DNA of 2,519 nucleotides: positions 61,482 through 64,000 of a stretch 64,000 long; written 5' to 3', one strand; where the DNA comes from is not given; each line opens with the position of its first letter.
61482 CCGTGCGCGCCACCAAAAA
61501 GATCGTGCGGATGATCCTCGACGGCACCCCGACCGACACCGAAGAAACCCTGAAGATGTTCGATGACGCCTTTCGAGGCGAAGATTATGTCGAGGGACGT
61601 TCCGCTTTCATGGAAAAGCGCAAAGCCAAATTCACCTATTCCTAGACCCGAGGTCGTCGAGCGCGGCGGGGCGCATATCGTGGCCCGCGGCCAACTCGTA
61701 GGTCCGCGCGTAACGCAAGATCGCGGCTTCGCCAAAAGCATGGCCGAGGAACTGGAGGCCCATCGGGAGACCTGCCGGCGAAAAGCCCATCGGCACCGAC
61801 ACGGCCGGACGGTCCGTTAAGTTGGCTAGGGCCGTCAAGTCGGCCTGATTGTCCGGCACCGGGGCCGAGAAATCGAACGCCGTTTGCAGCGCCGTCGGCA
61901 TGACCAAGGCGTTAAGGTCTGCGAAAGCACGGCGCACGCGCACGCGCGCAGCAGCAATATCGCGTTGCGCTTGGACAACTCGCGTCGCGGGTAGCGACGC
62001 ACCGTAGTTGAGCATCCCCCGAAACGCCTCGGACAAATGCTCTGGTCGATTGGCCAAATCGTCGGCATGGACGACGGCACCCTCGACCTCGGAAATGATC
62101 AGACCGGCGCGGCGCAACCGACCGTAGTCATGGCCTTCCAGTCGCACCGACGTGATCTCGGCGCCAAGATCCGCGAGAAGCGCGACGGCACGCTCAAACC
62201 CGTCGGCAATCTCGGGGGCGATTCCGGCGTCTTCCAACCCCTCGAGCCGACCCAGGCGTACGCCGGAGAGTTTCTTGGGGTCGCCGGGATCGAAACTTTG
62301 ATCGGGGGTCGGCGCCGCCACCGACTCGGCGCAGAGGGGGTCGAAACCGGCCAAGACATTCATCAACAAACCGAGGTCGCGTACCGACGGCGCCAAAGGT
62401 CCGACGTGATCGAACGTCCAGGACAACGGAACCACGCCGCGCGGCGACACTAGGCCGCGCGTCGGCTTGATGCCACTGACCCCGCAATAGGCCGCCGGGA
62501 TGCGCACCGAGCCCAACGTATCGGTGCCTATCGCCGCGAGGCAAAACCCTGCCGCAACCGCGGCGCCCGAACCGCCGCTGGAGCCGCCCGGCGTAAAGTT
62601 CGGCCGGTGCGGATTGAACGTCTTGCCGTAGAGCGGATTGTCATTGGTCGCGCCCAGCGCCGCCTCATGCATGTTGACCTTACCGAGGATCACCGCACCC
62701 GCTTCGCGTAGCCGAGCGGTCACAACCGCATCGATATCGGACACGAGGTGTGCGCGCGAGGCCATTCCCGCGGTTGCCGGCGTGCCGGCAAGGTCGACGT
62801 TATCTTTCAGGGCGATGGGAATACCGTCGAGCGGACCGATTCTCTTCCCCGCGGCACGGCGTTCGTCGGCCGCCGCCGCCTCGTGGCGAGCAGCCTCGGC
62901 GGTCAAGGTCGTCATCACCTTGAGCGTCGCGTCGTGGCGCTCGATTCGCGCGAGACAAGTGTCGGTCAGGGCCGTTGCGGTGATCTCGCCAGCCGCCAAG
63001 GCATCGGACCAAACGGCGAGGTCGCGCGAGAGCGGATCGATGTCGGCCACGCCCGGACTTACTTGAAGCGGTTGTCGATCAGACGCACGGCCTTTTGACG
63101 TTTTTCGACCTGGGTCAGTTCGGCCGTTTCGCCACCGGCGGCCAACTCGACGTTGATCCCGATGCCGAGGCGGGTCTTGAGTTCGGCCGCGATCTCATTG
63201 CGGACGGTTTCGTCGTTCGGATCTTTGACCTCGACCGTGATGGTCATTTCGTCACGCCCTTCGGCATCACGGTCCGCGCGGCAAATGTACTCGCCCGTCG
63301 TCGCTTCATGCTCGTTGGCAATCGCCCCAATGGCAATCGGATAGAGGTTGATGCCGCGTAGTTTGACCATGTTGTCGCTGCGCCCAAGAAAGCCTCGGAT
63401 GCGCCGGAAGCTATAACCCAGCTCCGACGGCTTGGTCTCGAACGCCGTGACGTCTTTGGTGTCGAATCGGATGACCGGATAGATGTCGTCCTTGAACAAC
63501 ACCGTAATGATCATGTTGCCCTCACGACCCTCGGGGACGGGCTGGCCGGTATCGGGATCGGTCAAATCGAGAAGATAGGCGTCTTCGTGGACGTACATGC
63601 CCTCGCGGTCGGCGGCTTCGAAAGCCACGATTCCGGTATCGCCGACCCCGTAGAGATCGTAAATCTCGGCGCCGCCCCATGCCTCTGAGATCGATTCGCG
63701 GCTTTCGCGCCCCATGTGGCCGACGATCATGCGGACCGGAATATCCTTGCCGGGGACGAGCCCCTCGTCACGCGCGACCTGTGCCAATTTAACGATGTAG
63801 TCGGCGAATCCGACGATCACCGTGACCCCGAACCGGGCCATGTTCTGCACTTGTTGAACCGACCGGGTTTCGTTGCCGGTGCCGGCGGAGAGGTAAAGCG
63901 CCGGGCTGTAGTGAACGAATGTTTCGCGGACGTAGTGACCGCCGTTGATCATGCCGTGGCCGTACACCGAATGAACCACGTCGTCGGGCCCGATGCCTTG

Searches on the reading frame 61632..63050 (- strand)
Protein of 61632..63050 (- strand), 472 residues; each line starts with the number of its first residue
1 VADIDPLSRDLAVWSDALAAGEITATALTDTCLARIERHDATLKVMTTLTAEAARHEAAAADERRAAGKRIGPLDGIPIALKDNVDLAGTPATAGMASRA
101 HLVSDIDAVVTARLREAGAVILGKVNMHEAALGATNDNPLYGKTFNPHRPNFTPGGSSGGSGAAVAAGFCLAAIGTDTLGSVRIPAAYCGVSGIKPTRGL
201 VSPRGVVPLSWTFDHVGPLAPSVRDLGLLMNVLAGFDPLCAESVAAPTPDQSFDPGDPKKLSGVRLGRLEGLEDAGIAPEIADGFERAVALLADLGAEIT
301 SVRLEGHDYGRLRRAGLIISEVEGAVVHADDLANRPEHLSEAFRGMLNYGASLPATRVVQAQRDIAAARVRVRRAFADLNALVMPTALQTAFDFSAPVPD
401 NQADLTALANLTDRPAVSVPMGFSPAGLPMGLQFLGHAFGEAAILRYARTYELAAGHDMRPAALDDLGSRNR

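Call 110: search_protein_families(library=pfam, proteins=[window:61632-63050:-], max_evalue=0.00001)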
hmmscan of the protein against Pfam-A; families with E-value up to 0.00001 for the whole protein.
window:61632-63050:- (472 aa): 1 family
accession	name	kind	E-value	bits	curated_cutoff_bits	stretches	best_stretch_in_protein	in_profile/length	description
PF01425.27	Amidase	-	7.9e-107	358.5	27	1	28-445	2-445/445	Amidase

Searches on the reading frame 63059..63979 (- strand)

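Call 110: search_protein_families(library=pfam, proteins=[window:63059-63979:-], max_evalue=0.00001)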
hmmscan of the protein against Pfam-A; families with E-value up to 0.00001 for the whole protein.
window:63059-63979:- (306 aa): 1 family
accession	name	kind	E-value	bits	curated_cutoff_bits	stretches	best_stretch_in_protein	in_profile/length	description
PF14535.12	AMP-binding_C_2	-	8e-13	48.9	25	1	209-304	1-96/96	AMP-binding enzyme C-terminal domain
